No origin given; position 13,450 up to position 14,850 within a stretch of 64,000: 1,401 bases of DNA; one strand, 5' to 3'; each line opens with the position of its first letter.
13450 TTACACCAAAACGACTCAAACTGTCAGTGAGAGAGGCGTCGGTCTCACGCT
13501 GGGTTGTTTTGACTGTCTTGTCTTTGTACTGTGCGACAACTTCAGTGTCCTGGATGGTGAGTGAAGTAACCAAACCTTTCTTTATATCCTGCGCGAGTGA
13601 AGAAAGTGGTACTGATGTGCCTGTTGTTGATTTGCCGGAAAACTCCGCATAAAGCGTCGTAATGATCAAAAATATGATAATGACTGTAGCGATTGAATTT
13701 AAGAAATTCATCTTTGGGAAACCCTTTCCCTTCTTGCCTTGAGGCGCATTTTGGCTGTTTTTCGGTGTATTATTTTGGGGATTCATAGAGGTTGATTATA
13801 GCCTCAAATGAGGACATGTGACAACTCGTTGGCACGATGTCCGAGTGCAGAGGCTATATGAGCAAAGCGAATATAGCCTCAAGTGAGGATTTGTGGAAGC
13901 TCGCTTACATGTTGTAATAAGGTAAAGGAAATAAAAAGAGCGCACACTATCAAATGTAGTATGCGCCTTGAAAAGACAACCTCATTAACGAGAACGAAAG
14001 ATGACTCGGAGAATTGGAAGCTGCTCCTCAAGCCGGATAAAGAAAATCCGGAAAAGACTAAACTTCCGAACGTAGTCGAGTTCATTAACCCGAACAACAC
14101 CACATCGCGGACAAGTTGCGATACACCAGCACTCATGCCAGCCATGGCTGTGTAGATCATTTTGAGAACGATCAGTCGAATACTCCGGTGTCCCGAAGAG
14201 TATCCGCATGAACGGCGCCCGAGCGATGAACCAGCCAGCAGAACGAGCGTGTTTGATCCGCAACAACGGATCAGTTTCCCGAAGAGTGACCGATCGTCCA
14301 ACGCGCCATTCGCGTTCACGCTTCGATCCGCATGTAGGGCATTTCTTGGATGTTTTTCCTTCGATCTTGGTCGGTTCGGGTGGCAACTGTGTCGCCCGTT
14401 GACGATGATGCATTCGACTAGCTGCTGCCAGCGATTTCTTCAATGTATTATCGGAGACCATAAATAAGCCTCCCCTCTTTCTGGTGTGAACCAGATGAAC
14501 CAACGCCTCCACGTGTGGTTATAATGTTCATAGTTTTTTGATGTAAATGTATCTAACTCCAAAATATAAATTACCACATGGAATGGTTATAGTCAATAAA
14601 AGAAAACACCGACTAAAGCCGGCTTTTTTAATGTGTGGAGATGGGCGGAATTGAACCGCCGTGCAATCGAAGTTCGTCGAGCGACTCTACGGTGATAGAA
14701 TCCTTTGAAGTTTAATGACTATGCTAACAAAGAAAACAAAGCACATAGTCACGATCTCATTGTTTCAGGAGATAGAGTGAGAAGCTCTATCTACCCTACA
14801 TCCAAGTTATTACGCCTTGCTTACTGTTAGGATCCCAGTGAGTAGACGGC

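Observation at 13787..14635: GC-rich, repeat-containing 0.85-kb spacer between ftsH and the 3' end of ssrA, with overlapping ORFs on both strands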

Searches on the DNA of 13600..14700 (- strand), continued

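Call 109: search_with_rna_model(model_id=R2, sources=[window, L004, L006, L007, L008, L009, L010, L011, L012, L013, L014, L015, L016, L017, L018, L019, L020, L021, L022, L023, L024, L025, L026, L027, L028, L029, L030, L031, L032, L033, L034, L035, L036, L037, L038, L039, L040, L041, L042, L043, L044, L045, L046, L047, L048, L049, L050, L051, L052, L053, L054, L055, L056, L057, L058, L059, L060, L061, L062, L063, L064, L065, L066, L067, L068, L069, L070, L071, L072, L073, L074, L075, L076, L077, L078, L079, L080, L081, L082, L083, L084, L085, L086, L087, L089, L090, L093, L095, L096, L098], max_evalue=0.1)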
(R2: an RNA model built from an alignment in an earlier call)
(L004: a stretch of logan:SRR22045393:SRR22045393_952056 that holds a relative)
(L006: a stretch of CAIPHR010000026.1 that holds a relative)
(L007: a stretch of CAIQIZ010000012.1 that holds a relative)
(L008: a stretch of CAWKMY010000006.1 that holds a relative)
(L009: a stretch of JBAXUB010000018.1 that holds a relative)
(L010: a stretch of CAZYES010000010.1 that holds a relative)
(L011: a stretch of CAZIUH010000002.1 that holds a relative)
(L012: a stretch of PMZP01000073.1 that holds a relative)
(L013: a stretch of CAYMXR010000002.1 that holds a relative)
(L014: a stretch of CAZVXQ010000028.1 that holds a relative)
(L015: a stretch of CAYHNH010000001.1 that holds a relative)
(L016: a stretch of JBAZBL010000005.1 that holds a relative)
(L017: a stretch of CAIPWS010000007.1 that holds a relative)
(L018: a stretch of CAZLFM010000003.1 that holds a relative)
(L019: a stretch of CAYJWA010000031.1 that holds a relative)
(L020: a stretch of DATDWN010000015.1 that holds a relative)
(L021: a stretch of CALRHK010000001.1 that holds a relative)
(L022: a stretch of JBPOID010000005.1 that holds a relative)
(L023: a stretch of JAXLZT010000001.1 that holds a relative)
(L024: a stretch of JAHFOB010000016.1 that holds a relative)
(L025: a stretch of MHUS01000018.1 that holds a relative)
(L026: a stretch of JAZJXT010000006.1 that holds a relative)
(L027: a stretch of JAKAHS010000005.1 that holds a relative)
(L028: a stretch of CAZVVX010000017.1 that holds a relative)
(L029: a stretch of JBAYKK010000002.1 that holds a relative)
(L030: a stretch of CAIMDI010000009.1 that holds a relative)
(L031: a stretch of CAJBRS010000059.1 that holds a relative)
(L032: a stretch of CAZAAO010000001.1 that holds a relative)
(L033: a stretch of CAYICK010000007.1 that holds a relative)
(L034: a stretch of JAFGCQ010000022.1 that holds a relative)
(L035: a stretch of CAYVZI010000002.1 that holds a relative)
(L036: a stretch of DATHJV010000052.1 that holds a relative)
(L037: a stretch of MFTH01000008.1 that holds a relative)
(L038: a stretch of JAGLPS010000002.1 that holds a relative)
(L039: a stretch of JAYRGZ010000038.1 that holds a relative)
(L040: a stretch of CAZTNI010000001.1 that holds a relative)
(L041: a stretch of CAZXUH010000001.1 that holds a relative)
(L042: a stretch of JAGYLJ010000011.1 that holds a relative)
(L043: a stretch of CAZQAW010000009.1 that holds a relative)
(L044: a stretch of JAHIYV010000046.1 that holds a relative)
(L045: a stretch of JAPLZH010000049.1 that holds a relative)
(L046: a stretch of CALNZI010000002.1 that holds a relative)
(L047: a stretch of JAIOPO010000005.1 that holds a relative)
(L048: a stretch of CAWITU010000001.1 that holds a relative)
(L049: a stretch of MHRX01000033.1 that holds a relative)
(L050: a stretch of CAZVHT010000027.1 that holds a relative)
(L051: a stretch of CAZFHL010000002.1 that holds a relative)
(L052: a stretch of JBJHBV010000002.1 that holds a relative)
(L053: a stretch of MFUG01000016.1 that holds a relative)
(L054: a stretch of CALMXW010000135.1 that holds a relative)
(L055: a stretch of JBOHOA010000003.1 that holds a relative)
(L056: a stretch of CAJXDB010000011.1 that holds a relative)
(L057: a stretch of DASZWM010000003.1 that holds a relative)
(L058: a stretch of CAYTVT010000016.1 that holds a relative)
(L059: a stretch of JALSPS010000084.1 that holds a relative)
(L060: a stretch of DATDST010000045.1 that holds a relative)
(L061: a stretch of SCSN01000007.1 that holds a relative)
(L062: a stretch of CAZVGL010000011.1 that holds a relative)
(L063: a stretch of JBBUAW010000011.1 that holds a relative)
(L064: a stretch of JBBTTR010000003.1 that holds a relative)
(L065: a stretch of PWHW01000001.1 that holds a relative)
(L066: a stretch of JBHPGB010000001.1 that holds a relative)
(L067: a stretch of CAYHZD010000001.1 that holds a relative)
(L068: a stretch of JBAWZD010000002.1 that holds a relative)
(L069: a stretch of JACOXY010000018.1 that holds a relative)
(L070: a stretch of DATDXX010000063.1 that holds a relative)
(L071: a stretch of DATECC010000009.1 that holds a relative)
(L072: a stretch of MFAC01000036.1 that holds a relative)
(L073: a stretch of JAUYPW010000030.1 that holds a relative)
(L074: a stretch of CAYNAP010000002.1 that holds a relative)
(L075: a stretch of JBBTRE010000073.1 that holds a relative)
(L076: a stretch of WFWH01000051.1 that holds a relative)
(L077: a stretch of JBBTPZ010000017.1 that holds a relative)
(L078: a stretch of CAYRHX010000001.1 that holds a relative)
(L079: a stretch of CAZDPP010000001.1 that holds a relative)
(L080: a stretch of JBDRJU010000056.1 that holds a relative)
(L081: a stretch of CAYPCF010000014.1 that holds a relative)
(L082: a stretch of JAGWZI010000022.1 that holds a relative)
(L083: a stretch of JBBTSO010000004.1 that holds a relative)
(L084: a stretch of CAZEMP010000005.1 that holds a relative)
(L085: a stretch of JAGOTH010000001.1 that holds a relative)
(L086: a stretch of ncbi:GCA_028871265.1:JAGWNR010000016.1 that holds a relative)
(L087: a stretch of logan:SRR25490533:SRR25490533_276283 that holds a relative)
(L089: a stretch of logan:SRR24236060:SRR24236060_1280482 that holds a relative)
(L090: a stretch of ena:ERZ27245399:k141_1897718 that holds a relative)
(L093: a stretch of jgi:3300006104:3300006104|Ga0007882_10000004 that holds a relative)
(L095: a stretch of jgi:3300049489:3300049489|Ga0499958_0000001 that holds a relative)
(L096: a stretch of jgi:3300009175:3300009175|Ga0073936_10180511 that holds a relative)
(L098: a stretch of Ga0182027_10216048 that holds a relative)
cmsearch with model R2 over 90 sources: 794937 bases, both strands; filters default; matches with E-value up to 0.1: 8.
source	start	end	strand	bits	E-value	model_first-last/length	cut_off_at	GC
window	13778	13875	-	100.9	7.6e-23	1-97/97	no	0.45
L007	1024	1121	+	91.7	2.2e-20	1-97/97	no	0.38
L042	4640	4743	+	60.3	6.6e-12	1-97/97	no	0.27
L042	4816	4924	+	55.5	1.3e-10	1-97/97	no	0.24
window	13784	13875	+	38.2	5.8e-06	1-97/97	no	0.45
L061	6197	6299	-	32.7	0.00018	1-97/97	no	0.44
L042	4638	4749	-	30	0.00097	1-97/97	no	0.26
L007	1024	1117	-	25.6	0.014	1-97/97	no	0.38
